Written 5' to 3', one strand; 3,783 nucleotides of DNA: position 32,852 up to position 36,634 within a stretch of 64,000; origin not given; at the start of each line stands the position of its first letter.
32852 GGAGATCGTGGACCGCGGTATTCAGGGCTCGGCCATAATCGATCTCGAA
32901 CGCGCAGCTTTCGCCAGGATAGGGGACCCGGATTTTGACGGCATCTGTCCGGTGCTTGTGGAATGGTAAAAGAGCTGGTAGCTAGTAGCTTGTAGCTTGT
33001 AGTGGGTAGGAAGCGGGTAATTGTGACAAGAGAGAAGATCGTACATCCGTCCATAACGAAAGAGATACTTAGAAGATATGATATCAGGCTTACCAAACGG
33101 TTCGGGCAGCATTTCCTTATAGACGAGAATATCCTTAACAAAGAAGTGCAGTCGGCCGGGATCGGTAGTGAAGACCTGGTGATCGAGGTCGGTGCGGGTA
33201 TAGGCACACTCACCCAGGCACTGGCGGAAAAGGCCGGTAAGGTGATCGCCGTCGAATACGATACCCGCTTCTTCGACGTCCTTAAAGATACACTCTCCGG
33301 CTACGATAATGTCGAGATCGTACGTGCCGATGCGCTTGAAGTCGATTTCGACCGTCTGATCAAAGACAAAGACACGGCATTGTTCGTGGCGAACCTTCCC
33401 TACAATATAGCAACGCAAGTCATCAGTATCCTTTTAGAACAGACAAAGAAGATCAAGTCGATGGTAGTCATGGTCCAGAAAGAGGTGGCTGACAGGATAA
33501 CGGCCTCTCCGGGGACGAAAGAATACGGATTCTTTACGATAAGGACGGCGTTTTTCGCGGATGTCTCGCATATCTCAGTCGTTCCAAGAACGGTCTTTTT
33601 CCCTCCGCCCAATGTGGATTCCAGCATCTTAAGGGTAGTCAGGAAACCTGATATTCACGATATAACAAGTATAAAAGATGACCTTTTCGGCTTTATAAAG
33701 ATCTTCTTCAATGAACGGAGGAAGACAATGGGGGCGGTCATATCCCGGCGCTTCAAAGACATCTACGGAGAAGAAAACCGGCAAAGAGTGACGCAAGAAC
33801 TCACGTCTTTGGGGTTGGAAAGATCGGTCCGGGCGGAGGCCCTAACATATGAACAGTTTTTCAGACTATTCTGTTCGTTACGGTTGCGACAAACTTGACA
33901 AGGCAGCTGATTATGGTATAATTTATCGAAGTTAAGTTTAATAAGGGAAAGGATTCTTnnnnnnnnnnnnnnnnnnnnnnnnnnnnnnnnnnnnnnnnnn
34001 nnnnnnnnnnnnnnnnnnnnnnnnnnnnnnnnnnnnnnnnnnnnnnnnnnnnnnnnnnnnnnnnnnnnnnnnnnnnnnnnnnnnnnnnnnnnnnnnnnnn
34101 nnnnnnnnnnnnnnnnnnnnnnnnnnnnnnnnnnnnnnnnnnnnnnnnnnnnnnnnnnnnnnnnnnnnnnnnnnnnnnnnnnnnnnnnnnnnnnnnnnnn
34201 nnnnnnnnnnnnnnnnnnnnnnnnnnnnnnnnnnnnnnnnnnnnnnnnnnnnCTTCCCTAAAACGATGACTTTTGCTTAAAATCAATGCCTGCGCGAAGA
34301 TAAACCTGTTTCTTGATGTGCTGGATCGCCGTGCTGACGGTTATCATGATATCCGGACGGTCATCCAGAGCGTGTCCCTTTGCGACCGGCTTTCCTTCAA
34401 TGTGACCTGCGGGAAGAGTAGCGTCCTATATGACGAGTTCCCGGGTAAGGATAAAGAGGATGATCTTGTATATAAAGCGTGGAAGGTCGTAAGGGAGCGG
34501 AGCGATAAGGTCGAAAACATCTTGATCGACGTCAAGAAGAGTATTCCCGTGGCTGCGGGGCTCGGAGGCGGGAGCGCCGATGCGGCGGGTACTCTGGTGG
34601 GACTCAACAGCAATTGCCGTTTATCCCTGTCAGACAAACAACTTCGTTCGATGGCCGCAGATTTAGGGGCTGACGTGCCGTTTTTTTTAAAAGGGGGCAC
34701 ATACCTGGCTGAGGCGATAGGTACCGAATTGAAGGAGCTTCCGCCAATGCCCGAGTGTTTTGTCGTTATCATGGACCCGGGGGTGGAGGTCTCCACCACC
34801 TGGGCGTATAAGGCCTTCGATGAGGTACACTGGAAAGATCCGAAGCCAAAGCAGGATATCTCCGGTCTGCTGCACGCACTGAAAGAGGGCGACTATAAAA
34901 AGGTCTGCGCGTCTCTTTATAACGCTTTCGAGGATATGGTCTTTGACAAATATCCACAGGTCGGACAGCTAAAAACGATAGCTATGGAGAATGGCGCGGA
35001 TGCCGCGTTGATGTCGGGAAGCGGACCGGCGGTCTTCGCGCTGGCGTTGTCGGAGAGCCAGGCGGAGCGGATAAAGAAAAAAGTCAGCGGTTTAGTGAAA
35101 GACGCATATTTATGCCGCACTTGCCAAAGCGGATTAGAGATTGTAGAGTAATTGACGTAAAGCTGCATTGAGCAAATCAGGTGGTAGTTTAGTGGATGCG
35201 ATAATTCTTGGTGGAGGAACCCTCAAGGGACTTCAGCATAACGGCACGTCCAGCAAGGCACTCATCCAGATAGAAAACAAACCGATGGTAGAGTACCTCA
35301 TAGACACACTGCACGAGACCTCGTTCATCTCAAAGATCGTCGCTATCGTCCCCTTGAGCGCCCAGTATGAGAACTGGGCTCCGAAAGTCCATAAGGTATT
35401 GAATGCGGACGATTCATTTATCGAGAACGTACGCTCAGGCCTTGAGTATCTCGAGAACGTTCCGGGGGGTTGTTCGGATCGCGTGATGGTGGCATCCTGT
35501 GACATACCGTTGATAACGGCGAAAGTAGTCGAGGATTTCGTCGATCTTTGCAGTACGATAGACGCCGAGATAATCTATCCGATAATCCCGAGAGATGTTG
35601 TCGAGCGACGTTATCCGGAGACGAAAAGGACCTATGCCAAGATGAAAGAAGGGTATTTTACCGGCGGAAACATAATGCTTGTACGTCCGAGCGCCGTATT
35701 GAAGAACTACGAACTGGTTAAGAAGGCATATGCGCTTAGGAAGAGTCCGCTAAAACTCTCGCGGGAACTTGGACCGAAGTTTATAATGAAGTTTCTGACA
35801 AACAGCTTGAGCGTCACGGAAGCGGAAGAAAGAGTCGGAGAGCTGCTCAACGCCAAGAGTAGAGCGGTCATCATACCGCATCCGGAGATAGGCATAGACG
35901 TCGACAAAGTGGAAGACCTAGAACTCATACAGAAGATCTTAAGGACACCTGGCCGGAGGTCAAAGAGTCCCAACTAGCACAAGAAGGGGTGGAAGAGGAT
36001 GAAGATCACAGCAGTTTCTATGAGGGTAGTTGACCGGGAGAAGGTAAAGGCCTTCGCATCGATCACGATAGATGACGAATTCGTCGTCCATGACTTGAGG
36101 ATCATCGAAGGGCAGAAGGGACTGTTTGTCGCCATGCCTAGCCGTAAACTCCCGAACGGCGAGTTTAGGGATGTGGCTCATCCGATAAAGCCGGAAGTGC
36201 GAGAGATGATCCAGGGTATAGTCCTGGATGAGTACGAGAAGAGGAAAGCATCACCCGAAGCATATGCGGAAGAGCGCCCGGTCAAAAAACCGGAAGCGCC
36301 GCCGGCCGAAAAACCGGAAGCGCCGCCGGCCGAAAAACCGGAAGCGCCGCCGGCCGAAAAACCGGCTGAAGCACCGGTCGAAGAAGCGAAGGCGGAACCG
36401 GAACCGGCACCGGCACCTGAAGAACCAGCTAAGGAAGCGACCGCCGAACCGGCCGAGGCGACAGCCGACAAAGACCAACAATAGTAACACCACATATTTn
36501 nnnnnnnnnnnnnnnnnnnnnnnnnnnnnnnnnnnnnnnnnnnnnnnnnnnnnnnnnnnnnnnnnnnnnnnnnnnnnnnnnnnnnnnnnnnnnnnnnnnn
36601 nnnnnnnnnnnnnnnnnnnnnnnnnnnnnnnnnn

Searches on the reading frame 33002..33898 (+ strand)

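Call 11: search_protein_families(library=pfam, proteins=[window:33002-33898:+])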
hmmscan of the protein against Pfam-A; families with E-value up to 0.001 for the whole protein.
window:33002-33898:+ (298 aa): 3 families
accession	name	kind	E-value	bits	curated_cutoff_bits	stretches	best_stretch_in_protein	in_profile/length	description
PF00398.26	RrnaAD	-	2.2e-58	197.8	24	1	31-291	5-259/263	Ribosomal RNA adenine dimethylase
PF13649.12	Methyltransf_25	-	3.3e-06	28.1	27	1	60-117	1-61/97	Methyltransferase domain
PF08241.18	Methyltransf_11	-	0.00058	20.9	21.2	0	62-117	2-57/95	Methyltransferase domain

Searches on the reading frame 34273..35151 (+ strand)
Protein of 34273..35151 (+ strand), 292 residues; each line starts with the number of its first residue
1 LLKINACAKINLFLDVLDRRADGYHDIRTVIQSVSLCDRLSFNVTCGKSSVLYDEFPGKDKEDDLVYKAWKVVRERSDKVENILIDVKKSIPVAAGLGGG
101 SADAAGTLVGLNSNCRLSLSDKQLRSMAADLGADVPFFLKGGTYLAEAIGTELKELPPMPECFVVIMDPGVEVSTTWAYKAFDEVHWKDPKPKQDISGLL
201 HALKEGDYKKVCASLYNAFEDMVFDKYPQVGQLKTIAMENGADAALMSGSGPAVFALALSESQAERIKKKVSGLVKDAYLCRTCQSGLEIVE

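Call 11: search_protein_families(library=pfam, proteins=[window:34273-35151:+])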
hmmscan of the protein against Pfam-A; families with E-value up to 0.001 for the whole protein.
window:34273-35151:+ (292 aa): 2 families
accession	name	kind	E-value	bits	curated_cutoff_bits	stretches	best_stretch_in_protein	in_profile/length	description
PF00288.32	GHMP_kinases_N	-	8.2e-16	58.4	22.3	1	65-142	2-87/87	GHMP kinases N terminal domain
PF08544.19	GHMP_kinases_C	-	1.8e-13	51.1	21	1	199-272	1-80/85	GHMP kinases C terminal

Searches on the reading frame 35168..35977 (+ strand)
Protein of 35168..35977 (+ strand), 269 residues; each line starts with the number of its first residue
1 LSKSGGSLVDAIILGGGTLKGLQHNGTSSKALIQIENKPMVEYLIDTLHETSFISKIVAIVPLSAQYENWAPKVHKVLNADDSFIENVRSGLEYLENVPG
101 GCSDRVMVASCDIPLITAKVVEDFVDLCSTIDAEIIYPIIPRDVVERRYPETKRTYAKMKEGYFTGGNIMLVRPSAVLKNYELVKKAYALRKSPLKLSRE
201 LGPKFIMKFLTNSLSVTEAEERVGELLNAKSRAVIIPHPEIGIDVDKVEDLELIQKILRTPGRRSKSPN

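Call 11: search_protein_families(library=pfam, proteins=[window:35168-35977:+])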
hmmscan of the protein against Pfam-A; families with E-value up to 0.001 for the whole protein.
window:35168-35977:+ (269 aa): 1 family
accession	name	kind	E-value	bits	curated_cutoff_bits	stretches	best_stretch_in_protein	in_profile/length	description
PF12804.13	NTP_transf_3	-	8.8e-12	45.9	27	1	11-141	1-124/160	MobA-like NTP transferase domain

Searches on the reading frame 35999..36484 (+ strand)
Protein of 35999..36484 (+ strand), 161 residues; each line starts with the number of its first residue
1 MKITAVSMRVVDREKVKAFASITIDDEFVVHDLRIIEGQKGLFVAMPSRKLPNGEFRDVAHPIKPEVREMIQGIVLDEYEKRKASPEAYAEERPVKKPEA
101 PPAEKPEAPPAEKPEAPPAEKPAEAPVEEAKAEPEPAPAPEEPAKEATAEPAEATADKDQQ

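Call 11: search_protein_families(library=pfam, proteins=[window:35999-36484:+])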
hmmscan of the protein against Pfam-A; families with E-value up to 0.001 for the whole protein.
window:35999-36484:+ (161 aa): 1 family
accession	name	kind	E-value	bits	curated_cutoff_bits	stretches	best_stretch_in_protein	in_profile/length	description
PF04026.17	SpoVG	-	9.8e-33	112.6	29.6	1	1-81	1-82/82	SpoVG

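Call 15: find_encoding_contigs(protein=window:35999-36484:+, flank=3000, max_places=6)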
Protein window:35999-36484:+ (161 aa): no gene with exactly this product is on record in the collection.

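Call 16: find_related_loci(query=window:35999-36484:+, collection=genome_contigs, flank=10000)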
Query window:35999-36484:+ (161 aa) in genome_contigs; peptide patterns used: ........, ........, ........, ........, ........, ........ (x = any residue, [..] = any of these).
599 stretches matched a pattern (row limit reached: there are more); 80 encode a relative of the query (tblastn E <= 1e-3); 80 distinct loci.
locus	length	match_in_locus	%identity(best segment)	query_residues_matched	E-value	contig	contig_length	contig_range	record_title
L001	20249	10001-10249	87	1-83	7e-47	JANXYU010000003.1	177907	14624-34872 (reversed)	MAG: Actinobacteria bacterium isolate GL140_3_metabat_86 GL140_3_k141_622127, whole genome shotgun sequence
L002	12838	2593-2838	87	1-82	2e-46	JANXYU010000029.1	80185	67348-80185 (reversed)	MAG: Actinobacteria bacterium isolate GL140_3_metabat_86 GL140_3_k141_2193811, whole genome shotgun sequence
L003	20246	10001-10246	87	1-82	4e-46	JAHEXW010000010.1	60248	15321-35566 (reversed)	MAG: Actinomycetes bacterium isolate nzgw113 NODE_641_length_60249_cov_4.909726, whole genome shotgun sequence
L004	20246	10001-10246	60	1-81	2e-29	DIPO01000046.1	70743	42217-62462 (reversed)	MAG TPA_asm: Firmicutes bacterium UBA5486 UBA5486_contig_4198, whole genome shotgun sequence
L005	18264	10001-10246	62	1-81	2e-29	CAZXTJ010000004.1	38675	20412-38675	MAG TPA_asm: uncultured bacterium isolate binchicken_co56_54 genome assembly, contig: NODE_182_length_38675_cov_7.792569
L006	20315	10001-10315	53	1-100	1e-28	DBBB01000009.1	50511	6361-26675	MAG TPA_asm: Firmicutes bacterium UBA995 UBA995_contig_2985, whole genome shotgun sequence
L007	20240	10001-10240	64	1-79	6e-28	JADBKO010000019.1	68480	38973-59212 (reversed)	MAG: Bacillota bacterium isolate Bu52 bin.52_contig19, whole genome shotgun sequence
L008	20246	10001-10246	57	1-81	9e-28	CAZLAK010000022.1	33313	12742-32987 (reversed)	MAG TPA_asm: uncultured Pelotomaculum sp. isolate binchicken_co193_71 genome assembly, contig: NODE_614_length_33313_cov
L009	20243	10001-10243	58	1-80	9e-28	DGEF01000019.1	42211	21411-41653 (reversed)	MAG TPA_asm: Peptococcaceae bacterium UBA3933 UBA3933_contig_6268, whole genome shotgun sequence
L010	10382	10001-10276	55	1-92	1e-27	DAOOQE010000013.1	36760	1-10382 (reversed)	MAG TPA_asm: Clostridia bacterium isolate AMR_MDS_2579 NODE_1328_length_36760_cov_13.480534, whole genome shotgun sequen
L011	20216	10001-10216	63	14-85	1e-27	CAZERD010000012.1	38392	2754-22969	MAG TPA_asm: uncultured Desulfurellales bacterium isolate SRP128015_co1_469 genome assembly, contig: NODE_1021_length_38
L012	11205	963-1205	57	1-80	1e-27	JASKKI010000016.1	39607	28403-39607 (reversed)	MAG: Clostridia bacterium isolate DJKA51_ANT-F21_bin.3 scaffold_111, whole genome shotgun sequence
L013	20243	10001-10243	56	1-80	4e-27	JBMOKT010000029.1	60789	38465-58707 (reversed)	MAG: Bacillota bacterium isolate Betzabe_MAG005 MAG005_29, whole genome shotgun sequence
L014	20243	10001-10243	57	1-80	2e-27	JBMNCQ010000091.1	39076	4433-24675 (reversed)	MAG: Peptococcaceae bacterium isolate Bins.048 NODE_2077, whole genome shotgun sequence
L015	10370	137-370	60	3-79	3e-27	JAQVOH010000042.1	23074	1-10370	MAG: Desulfotomaculaceae bacterium isolate STF1_176 NODE_5199_length_23074_cov_10.489040_Sandtown_F1, whole genome shotg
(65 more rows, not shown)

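Call 34: find_homologous_proteins(query=window:35999-36484:+, max_evalue=1e-20)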
Query window:35999-36484:+ (161 aa): 2630 proteins with E <= 1e-20 among 8000 candidates; the best 120 are listed.
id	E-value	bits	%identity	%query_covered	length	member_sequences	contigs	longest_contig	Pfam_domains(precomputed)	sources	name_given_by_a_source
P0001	1.6e-90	319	100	100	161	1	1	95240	PF04026.18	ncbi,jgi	jgi:stage V sporulation protein G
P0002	5.4e-76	272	100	59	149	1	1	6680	PF04026.18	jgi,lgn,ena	-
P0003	4.8e-60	220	95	61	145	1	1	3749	PF04026.18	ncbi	-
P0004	7.0e-56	207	96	60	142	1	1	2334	PF04026.18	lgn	-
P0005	1.6e-42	163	90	52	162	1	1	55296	PF04026.18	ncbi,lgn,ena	-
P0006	1.8e-42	163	82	52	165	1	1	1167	PF04026.18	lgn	-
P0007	2.7e-42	162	90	52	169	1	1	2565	PF04026.18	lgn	-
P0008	3.1e-42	162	83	51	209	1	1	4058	PF04026.18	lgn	-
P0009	4.4e-42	162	73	69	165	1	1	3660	PF04026.18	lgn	-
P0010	5.7e-42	161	82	52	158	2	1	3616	PF04026.18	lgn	-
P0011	6.3e-42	161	67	79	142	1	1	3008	PF04026.18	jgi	jgi:stage V sporulation protein G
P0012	1.3e-41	160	82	52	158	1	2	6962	PF04026.18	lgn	-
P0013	4.6e-41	158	72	71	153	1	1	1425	PF04026.18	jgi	-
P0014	1.4e-40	157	93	52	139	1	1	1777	PF04026.18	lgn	-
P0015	1.7e-40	157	90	52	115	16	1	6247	PF04026.18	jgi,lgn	jgi:stage V sporulation protein G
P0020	8.0e-40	154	88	52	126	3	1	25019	PF04026.18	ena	-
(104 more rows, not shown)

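Call 35: find_encoding_contigs(protein=P0002, flank=10000, max_places=4)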
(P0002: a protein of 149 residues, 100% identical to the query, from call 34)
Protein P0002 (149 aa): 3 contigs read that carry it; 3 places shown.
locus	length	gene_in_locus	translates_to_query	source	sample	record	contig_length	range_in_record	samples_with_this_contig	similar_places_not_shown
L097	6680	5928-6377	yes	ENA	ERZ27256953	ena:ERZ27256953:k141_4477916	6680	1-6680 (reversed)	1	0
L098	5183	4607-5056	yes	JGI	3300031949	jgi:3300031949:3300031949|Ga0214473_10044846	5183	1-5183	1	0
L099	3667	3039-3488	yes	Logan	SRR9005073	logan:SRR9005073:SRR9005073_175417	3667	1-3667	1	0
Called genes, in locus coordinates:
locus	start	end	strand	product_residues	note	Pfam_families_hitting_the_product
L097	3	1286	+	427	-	?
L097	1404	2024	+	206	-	PF03990:DUF348, PF00967:Barwin (weak), PF03330:DPBB_1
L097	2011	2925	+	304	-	PF24568:CC_PcsB, PF03330:DPBB_1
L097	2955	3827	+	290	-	PF00398:RrnaAD, PF13649:Methyltransf_25 (weak)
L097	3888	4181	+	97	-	PF06257:VEG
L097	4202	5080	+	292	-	PF00288:GHMP_kinases_N, PF08544:GHMP_kinases_C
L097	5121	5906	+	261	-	PF12804:NTP_transf_3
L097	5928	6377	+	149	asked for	PF04026:SpoVG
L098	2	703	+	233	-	?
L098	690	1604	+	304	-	PF24568:CC_PcsB, PF03330:DPBB_1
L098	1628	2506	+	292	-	PF00398:RrnaAD, PF13649:Methyltransf_25 (weak)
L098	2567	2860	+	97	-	PF06257:VEG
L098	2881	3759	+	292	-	PF00288:GHMP_kinases_N, PF08544:GHMP_kinases_C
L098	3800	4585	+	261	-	PF12804:NTP_transf_3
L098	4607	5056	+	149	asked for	PF04026:SpoVG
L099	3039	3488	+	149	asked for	PF04026:SpoVG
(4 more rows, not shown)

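Call 36: find_encoding_contigs(protein=P0003, flank=10000, max_places=4)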
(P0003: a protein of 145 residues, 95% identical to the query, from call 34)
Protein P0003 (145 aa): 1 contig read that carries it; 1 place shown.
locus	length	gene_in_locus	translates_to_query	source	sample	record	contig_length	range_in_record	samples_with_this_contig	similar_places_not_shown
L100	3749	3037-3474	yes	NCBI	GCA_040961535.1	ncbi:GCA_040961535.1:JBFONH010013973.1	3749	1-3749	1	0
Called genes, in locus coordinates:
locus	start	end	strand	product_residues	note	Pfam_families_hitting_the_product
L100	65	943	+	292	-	PF00398:RrnaAD, PF13649:Methyltransf_25 (weak)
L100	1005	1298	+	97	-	PF06257:VEG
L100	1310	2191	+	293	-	PF00288:GHMP_kinases_N, PF08544:GHMP_kinases_C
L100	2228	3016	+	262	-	PF12804:NTP_transf_3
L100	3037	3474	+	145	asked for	PF04026:SpoVG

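Call 37: find_encoding_contigs(protein=P0005, flank=10000, max_places=4)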
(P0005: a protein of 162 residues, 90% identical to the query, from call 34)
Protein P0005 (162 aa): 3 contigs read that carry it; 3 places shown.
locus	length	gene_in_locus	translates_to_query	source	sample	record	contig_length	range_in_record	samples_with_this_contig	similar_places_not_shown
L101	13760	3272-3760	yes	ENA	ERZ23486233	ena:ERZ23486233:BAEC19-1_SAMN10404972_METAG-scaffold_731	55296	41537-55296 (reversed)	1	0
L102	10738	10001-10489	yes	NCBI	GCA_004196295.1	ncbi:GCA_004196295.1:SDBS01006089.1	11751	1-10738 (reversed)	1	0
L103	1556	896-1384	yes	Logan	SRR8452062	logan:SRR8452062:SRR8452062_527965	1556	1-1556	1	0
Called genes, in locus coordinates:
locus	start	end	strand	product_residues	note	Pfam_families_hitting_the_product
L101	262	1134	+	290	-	PF00398:RrnaAD, PF13649:Methyltransf_25 (faint)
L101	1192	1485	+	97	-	PF06257:VEG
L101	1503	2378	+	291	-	PF00288:GHMP_kinases_N, PF08544:GHMP_kinases_C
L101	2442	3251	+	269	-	PF12804:NTP_transf_3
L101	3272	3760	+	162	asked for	PF04026:SpoVG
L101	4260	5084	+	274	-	PF01797:Y1_Tnp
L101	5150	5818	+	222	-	PF06197:DUF998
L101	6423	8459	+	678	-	PF00122:E1-E2_ATPase, PF00702:Hydrolase, PF08282:Hydrolase_3 (faint)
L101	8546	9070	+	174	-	PF00034:Cytochrom_C (weak), PF13442:Cytochrome_CBB3 (faint)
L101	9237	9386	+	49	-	PF09851:SHOCT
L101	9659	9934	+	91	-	PF13239:2TM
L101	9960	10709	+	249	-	PF10988:DUF2807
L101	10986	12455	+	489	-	PF00324:AA_permease, PF13520:AA_permease_2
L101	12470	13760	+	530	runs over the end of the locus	PF00155:Aminotran_1_2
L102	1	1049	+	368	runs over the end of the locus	PF04015:DUF362, PF12838:Fer4_7 (weak), PF13187:Fer4_9 (weak), PF13237:Fer4_10 (weak), PF14697:Fer4_21 (weak), PF00037:Fer4, PF12797:Fer4_2 (weak), PF12837:Fer4_6 (weak), +1 more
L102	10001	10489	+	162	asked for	PF04026:SpoVG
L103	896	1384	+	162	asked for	PF04026:SpoVG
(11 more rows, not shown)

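Call 40: find_encoding_contigs(protein=P0001, flank=2000, max_places=4)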
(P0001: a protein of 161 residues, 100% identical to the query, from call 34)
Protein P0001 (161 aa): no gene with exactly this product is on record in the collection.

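Call 41: find_encoding_contigs(protein=P0004, flank=10000, max_places=4)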
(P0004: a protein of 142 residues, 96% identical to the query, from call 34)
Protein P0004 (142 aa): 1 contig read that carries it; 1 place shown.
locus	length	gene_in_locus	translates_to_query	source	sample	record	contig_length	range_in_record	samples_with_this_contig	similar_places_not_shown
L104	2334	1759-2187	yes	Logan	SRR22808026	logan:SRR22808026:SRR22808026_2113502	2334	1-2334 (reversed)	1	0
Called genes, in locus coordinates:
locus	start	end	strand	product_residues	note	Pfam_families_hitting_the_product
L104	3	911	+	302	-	?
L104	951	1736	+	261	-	PF12804:NTP_transf_3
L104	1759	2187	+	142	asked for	PF04026:SpoVG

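Call 55: find_encoding_contigs(protein=P0015, flank=6000, max_places=5)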
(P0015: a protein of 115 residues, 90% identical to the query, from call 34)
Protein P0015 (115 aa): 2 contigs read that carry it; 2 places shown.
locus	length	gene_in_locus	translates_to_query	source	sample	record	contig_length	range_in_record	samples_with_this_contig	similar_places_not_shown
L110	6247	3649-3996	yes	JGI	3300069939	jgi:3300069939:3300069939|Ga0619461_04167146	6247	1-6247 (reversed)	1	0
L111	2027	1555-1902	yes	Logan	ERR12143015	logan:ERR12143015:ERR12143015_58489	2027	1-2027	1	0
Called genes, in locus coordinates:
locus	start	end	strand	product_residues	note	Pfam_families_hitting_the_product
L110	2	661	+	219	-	?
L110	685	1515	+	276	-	PF00398:RrnaAD, PF13649:Methyltransf_25 (weak)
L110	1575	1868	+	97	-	PF06257:VEG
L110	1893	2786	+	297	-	PF00288:GHMP_kinases_N, PF08544:GHMP_kinases_C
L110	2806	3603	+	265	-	PF12804:NTP_transf_3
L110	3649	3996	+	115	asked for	PF04026:SpoVG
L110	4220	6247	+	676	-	?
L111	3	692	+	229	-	?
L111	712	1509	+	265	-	PF12804:NTP_transf_3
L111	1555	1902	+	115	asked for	PF04026:SpoVG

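Call 56: find_encoding_contigs(protein=P0020, flank=6000, max_places=3)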
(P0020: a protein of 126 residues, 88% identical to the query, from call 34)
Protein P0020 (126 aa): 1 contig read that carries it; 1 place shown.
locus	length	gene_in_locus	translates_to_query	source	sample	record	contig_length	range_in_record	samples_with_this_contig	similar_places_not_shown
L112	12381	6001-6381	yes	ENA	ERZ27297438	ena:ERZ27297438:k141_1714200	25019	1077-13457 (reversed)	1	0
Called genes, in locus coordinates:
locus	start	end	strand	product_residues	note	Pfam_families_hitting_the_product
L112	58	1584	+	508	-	PF00133:tRNA-synt_1, PF01406:tRNA-synt_1e, PF09334:tRNA-synt_1g, PF00133:tRNA-synt_1, PF09334:tRNA-synt_1g, PF00133:tRNA-synt_1, PF19303:Anticodon_3 (weak)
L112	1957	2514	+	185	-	PF03330:DPBB_1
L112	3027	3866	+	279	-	PF00398:RrnaAD, PF08241:Methyltransf_11 (faint), PF13649:Methyltransf_25 (weak)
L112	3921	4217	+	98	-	PF06257:VEG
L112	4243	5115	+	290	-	PF00288:GHMP_kinases_N, PF08544:GHMP_kinases_C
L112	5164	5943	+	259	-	PF12804:NTP_transf_3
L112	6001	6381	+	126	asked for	PF04026:SpoVG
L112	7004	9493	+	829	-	PF00989:PAS, PF08448:PAS_4, PF13426:PAS_9, PF08448:PAS_4, PF00989:PAS, PF08448:PAS_4, PF13426:PAS_9, PF08448:PAS_4, +8 more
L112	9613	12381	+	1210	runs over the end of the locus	PF00989:PAS, PF08448:PAS_4, PF13426:PAS_9, PF00989:PAS, PF13426:PAS_9, PF00989:PAS, PF08447:PAS_3, PF13426:PAS_9, +18 more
